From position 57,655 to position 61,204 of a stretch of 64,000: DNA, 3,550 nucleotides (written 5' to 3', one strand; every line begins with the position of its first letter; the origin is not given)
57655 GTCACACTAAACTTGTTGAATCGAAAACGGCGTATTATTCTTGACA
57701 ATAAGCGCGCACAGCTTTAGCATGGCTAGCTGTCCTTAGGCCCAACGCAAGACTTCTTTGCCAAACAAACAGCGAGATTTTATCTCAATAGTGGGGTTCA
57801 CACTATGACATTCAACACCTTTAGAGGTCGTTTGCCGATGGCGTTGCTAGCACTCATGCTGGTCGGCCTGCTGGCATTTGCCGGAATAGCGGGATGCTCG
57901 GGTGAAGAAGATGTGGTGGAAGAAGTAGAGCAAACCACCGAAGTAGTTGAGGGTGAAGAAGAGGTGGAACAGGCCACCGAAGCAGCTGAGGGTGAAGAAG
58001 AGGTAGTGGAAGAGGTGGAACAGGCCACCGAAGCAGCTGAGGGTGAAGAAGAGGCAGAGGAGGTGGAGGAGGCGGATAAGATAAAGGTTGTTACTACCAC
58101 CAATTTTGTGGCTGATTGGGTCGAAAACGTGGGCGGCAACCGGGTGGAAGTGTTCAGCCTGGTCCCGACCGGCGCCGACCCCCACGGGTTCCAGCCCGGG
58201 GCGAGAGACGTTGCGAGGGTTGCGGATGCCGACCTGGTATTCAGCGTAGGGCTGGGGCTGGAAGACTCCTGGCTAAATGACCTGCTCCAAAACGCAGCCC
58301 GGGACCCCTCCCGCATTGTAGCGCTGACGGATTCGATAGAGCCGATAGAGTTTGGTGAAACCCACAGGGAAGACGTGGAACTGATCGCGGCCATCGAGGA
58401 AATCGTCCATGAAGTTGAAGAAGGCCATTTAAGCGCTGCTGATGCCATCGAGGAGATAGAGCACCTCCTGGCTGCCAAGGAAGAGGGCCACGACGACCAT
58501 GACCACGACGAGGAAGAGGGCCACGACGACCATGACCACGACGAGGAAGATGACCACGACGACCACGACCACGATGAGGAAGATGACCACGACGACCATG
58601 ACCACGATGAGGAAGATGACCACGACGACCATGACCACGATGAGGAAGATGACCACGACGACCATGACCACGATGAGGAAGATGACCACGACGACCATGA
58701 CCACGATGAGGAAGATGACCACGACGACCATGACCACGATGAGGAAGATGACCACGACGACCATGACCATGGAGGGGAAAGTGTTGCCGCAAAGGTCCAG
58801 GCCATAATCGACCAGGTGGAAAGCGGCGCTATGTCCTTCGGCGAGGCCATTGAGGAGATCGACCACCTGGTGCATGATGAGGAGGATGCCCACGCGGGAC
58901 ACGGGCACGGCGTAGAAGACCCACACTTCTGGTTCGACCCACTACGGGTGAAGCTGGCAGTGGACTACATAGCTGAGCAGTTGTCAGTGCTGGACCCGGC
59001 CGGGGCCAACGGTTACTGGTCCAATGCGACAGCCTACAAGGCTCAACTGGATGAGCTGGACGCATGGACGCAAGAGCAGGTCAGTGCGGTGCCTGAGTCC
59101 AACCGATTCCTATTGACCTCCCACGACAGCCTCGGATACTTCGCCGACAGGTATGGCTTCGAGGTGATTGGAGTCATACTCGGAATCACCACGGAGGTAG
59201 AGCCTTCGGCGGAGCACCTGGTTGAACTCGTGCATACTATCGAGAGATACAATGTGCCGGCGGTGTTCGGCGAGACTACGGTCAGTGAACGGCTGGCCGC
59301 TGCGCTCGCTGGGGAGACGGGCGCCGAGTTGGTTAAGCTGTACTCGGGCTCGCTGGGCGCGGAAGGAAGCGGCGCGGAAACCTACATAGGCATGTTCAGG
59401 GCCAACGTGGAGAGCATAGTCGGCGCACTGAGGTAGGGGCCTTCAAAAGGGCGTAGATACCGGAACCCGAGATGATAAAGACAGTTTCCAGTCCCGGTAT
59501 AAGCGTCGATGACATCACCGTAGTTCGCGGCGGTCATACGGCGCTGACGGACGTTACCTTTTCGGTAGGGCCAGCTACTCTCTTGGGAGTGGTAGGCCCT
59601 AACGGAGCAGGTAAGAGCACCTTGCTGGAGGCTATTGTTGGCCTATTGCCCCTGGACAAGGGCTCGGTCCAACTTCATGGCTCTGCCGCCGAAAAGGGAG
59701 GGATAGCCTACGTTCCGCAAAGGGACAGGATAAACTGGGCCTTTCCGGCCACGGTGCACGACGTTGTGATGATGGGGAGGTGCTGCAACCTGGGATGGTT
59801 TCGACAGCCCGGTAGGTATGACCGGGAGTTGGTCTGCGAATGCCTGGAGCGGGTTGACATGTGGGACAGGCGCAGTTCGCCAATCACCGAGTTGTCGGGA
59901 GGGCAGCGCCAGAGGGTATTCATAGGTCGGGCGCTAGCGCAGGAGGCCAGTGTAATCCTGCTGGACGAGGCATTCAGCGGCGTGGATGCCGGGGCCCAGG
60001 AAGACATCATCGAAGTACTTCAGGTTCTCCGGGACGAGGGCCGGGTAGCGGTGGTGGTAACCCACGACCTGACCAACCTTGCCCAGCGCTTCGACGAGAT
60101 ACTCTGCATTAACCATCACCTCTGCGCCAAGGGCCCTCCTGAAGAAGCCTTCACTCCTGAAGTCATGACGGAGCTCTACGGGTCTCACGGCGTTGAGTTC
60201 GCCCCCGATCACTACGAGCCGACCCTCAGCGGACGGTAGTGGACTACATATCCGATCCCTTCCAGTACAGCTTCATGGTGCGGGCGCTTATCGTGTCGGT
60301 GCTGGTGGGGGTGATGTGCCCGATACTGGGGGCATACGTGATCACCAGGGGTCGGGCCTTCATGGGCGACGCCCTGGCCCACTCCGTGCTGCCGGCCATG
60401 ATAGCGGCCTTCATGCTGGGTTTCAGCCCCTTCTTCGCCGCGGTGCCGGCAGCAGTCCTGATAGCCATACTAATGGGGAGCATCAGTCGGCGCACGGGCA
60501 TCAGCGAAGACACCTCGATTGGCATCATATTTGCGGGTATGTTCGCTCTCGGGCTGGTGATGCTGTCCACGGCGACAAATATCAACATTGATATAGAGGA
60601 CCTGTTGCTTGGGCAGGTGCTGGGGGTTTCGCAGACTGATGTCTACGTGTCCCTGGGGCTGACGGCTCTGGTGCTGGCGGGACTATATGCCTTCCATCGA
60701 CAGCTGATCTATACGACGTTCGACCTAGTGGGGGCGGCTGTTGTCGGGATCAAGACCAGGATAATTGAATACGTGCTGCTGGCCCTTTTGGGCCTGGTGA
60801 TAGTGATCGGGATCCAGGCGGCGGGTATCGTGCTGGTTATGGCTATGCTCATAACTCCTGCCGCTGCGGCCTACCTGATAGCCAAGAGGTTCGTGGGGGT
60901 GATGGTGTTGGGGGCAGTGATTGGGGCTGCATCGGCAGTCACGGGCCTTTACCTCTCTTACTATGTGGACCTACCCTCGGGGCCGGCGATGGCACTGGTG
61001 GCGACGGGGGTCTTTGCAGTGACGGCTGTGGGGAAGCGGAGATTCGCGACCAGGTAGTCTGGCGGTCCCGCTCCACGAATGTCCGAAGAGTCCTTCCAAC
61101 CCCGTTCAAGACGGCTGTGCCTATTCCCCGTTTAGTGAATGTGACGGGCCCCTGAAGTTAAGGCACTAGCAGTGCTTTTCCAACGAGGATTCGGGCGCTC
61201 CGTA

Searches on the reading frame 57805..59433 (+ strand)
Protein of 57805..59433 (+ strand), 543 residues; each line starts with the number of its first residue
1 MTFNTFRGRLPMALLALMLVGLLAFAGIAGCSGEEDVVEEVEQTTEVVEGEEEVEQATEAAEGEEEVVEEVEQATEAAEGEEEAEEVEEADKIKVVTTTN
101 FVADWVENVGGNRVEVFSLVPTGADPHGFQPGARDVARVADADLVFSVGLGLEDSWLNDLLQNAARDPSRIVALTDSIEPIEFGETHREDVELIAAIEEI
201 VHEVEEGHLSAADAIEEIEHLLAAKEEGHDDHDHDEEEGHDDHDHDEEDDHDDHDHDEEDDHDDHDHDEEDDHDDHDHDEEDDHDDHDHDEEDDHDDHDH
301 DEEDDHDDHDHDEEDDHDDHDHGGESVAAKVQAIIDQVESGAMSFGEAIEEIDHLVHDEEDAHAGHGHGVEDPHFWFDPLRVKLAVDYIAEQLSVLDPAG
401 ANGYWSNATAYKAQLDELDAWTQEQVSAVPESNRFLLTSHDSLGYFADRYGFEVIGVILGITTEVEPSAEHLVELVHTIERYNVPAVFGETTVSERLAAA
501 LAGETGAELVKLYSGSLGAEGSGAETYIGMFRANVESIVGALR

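Call 3: search_protein_families(library=pfam, proteins=[window:57805-59433:+], max_evalue=0.1)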
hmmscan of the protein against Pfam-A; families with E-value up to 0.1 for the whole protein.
window:57805-59433:+ (543 aa): 3 families
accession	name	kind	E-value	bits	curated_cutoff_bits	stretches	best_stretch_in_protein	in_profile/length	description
PF01297.22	ZnuA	-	1.6e-59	202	29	1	95-540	1-262/263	Zinc-uptake complex component A periplasmic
PF06738.18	ThrE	-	0.0085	16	26.3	0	186-225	64-103/241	Putative threonine/serine exporter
PF00205.28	TPP_enzyme_M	-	0.053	13.7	30.4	0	137-203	73-136/137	Thiamine pyrophosphate enzyme, central domain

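Call 26: search_protein_families(library=ncbifam, proteins=[window:57805-59433:+], max_evalue=0.1)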
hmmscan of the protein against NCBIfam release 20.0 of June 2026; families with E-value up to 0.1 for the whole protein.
window:57805-59433:+ (543 aa): 10 families
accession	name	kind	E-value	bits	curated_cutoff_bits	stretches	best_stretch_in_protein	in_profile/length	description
NF053842.1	MnTportMntCDein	equivalog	1e-72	244.7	400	2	326-540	67-280/281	manganese ABC transporter substrate-binding protein MntC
NF040870.1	AztC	equivalog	1.6e-65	221.3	350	2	343-542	74-277/277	zinc ABC transporter substrate-binding protein AztC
TIGR03772.1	anch_rpt_subst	equivalog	1.2e-51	175.8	350.45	2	365-540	310-483/486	anchored repeat ABC transporter, substrate-binding protein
NF053703.1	Mn_SBP_EfaA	exception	2.1e-46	158.5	485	2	369-541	136-308/310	Mn/Fe ABC transporter substrate-binding lipoprotein EfaA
NF040928.1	ABC_lipo_SloC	subfamily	5e-41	140.8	525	2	367-541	127-301/304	metal ABC transporter substrate-binding lipoprotein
NF047355.1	ABC_bind_Mn_Staph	exception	6.5e-39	134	500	2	370-541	136-307/309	manganese ABC transporter substrate-binding lipoprotein MntC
NF033605.1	Zn_bnd_ABC_AdcA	exception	1.6e-19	70.3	700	1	307-541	126-321/517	zinc ABC transporter substrate-binding lipoprotein AdcA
NF007091.2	PRK09545.1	equivalog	4.2e-11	42.6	268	2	294-509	118-284/318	zinc ABC transporter substrate-binding protein ZnuA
NF040598.1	Ala_zip_lipo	subfamily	0.0015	19.1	43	1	17-87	4-76/90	Lpp/OprI family alanine-zipper lipoprotein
NF002137.0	PRK00977.1-1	equivalog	0.0073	16.2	94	0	194-221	15-42/80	exodeoxyribonuclease VII small subunit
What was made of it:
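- On Bacterial metallothionein (SmtA/BmtA): No Pfam or NCBIfam hit at E <= 0.1 (calls 3, 26).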

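Call 70: search_solved_structures(query=window:57805-59433:+, max_evalue=1e-10)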
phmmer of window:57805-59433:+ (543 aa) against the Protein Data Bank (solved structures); distinct sequences matched with E-value up to 1e-10: 48.
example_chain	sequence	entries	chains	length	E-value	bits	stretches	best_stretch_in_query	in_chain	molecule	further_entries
5hx7_A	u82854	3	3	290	9.4e-39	136.9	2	371-539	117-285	Manganese-binding lipoprotein MntA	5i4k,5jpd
3mfq_A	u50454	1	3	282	4.9e-37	131.2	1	367-540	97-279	High-affinity zinc uptake system protein znuA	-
4uto_A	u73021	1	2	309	2.1e-36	129.1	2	368-540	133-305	MANGANESE ABC TRANSPORTER SUBSTRATE-BINDING LIPOPROTEIN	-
1psz_A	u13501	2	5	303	2.3e-36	129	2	368-540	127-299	PROTEIN (SURFACE ANTIGEN PSAA) | MANGANESE ABC TRANSPORTER SUBSTRATE-BINDING LIPOPROTEIN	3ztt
4utp_A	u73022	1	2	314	3.1e-36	128.6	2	368-540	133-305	MANGANESE ABC TRANSPORTER SUBSTRATE-BINDING LIPOPROTEIN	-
3zk9_A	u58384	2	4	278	1.2e-35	126.6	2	368-540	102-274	MANGANESE ABC TRANSPORTER SUBSTRATE-BINDING LIPOPROTEIN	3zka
3zk8_A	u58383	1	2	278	1.7e-35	126.1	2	368-540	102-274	MANGANESE ABC TRANSPORTER SUBSTRATE-BINDING LIPOPROTEIN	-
3zk7_A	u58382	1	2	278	1.7e-35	126.1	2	368-540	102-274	MANGANESE ABC TRANSPORTER SUBSTRATE-BINDING LIPOPROTEIN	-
6q1c_A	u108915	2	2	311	2e-34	122.6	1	365-539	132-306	Periplasmic chelated iron-binding protein YfeA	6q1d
5uxs_A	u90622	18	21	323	2.2e-34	122.5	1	365-539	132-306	Periplasmic chelated iron-binding protein YfeA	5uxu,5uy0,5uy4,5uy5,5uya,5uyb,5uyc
1toa_A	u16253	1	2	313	3.8e-34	121.7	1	372-542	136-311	PROTEIN (PERIPLASMIC BINDING PROTEIN TROA)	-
1k0f_A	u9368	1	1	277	8.5e-34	120.5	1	372-542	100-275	Periplasmic zinc-binding protein troA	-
4irm_A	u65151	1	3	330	4.4e-33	118.2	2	372-537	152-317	Mn transporter; MntC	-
3ujp_A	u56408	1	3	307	4.9e-33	118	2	372-537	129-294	Mn transporter subunit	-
1xvl_A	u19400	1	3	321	5.8e-33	117.8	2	372-537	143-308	Mn transporter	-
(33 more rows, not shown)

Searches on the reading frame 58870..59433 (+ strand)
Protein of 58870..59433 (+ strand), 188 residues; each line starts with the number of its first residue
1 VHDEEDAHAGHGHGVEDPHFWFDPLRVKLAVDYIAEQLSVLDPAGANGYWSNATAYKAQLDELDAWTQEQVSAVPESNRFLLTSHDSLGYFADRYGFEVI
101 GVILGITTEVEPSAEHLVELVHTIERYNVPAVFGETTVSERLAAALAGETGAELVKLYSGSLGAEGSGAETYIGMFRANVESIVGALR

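Call 71: search_solved_structures(query=window:58870-59433:+, max_evalue=1e-30, show_alignments=4)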
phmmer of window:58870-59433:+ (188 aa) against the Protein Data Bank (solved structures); distinct sequences matched with E-value up to 1e-30: 0.

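Call 72: search_solved_structures(query=window:58870-59433:+, max_evalue=1e-20, show_alignments=5)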
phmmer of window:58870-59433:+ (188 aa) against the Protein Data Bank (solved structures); distinct sequences matched with E-value up to 1e-20: 12.
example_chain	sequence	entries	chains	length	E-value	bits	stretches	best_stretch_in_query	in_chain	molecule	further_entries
3mfq_A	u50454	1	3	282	7.2e-29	104.2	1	12-185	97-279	High-affinity zinc uptake system protein znuA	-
1k0f_A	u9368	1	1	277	8.1e-27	97.6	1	17-187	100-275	Periplasmic zinc-binding protein troA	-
1toa_A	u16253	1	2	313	1.1e-26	97.2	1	17-187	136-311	PROTEIN (PERIPLASMIC BINDING PROTEIN TROA)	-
3gi1_A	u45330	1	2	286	4.1e-24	88.8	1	15-184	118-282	Laminin-binding protein of group A streptococci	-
4h0f_A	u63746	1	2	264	7e-24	88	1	12-184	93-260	Laminin-binding surface protein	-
3hjt_A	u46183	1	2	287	2.9e-23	86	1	15-184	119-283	Lmb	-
6q1c_A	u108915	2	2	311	4.6e-23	85.3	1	10-184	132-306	Periplasmic chelated iron-binding protein YfeA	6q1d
5uxs_A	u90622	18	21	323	4.9e-23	85.3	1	10-184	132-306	Periplasmic chelated iron-binding protein YfeA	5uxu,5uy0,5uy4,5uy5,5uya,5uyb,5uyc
5kzj_A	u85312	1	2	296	4.2e-22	82.2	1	11-187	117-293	Periplasmic solute binding protein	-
5w56_A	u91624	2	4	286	9.4e-22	81.1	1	11-187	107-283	Periplasmic solute binding protein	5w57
8svc_A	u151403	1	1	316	9.8e-22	81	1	11-187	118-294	Metal ABC transporter substrate-binding protein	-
5hx7_A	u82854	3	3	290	8.8e-21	77.9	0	16-184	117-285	Manganese-binding lipoprotein MntA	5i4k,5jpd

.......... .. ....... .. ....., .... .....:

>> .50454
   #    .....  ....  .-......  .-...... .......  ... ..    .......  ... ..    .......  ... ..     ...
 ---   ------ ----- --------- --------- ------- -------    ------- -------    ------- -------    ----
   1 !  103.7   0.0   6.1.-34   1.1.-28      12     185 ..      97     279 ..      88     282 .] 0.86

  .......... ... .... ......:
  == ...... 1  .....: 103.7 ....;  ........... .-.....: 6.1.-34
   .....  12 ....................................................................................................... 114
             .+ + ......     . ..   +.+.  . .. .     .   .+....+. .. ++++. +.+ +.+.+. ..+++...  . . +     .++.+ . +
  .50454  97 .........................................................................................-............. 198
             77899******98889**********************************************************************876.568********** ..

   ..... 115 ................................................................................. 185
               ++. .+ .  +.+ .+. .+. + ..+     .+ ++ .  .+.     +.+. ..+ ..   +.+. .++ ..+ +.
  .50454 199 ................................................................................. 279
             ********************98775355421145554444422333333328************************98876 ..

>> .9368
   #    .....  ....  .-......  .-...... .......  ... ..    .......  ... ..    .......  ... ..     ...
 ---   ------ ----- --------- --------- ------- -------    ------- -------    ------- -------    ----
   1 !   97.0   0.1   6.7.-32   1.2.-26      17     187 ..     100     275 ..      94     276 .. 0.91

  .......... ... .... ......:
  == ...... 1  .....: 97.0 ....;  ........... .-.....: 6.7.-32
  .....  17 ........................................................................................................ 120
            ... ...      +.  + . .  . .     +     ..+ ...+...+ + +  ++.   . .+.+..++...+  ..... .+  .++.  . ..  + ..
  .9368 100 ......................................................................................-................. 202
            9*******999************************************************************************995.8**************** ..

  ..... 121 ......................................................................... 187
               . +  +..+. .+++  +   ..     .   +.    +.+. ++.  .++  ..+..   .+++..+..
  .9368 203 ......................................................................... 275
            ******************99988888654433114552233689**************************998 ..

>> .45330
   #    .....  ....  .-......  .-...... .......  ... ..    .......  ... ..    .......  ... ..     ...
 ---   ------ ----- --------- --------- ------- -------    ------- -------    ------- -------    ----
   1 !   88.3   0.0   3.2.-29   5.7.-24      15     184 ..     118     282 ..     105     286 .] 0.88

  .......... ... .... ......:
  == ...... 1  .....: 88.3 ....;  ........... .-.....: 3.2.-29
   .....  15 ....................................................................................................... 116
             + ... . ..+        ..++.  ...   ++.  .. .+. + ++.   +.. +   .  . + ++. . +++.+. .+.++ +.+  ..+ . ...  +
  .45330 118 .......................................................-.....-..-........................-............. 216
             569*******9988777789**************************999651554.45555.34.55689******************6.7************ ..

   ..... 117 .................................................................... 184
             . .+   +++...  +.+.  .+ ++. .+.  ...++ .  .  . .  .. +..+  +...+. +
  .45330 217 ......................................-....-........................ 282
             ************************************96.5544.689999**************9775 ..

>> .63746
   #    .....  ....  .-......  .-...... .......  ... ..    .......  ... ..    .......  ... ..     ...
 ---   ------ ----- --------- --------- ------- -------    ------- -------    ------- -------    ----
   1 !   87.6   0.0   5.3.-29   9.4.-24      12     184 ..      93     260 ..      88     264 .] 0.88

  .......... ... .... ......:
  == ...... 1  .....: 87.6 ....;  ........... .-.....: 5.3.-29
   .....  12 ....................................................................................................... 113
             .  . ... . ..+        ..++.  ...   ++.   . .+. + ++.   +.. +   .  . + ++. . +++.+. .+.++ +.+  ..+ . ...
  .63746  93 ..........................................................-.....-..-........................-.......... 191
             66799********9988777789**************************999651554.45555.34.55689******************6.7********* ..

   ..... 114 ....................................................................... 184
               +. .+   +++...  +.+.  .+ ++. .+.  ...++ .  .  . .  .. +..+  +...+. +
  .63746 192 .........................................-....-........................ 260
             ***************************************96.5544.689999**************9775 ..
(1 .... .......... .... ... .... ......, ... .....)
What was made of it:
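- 57805..61057 (+): znuA-like SBP (57805-59436), ABC ATPase (59472-60239) and ABC-3 permease (60239-61057): the zinc importer upstream. The third metal ligand is His, as in TroA, ZnuA and Lmb (call 72).
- The SBP has the Zn-type His ligand (call 72). The importer is Zn-type (call 72).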

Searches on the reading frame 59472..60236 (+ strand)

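Call 3: search_protein_families(library=pfam, proteins=[window:59472-60236:+], max_evalue=0.1)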
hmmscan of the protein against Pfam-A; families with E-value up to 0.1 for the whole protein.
window:59472-60236:+ (255 aa): 19 families
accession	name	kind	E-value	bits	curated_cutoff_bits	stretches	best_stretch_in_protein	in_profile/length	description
PF00005.33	ABC_tran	-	1.2e-25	91.2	25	1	25-168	1-136/137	ABC transporter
PF13304.12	AAA_21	-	6.2e-10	40.1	27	2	38-61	2-25/304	AAA domain, putative AbiEii toxin, Type IV TA system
PF13514.12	AAA_27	-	4.1e-05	23.7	22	1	16-59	7-50/206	AAA domain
PF02463.25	SMC_N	-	4.1e-05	23.6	40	1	39-57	28-46/220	RecF/RecN/SMC N terminal domain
PF13555.12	AAA_29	-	4.7e-05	23.5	27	1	33-60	20-47/61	P-loop containing region of AAA domain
PF13476.12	AAA_23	-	9.7e-05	23.5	27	1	36-56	20-40/201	AAA domain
PF13558.12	SbcC_Walker_B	-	0.00021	21.9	27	1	134-184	26-89/90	SbcC/RAD50-like, Walker B motif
PF03308.22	MeaB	-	0.0074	15.8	23.1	1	24-58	22-56/273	Methylmalonyl Co-A mutase-associated GTPase MeaB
PF13401.12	AAA_22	-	0.0083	16.9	27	0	36-61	6-31/130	AAA domain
PF00350.29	Dynamin_N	-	0.014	15.9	27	1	39-57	2-20/168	Dynamin family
PF00004.35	AAA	-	0.019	15.9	21.2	0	40-59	3-22/131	ATPase family associated with various cellular activities (AAA)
PF13175.12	AAA_15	-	0.021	14.9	32.1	1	40-59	28-47/374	AAA ATPase domain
PF09818.15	ABC_ATPase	-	0.023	14.2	23.2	0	37-55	81-99/283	P-loop domain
PF20703.3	nSTAND1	-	0.028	14.5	27.1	1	28-66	26-60/379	Novel STAND NTPase 1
PF13604.12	AAA_30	-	0.03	14.5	27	0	35-67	18-50/191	AAA domain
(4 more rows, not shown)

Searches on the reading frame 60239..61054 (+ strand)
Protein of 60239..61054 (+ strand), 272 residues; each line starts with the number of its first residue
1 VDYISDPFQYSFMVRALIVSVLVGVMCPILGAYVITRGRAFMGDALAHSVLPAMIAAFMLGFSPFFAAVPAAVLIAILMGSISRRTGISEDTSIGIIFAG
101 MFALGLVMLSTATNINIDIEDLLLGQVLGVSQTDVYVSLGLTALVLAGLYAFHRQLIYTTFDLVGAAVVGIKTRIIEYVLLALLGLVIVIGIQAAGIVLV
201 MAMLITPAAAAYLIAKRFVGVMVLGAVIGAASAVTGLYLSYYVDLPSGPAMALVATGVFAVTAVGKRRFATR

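Call 3: search_protein_families(library=pfam, proteins=[window:60239-61054:+], max_evalue=0.1)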
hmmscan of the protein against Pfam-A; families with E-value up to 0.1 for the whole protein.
window:60239-61054:+ (272 aa): 2 families
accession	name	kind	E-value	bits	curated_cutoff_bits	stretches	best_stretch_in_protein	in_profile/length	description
PF00950.22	ABC-3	-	2.4e-70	237.5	20.1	1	9-262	1-254/258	ABC 3 transport family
PF01032.23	FecCD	-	0.017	14.6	26.5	1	54-261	93-307/311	FecCD transport family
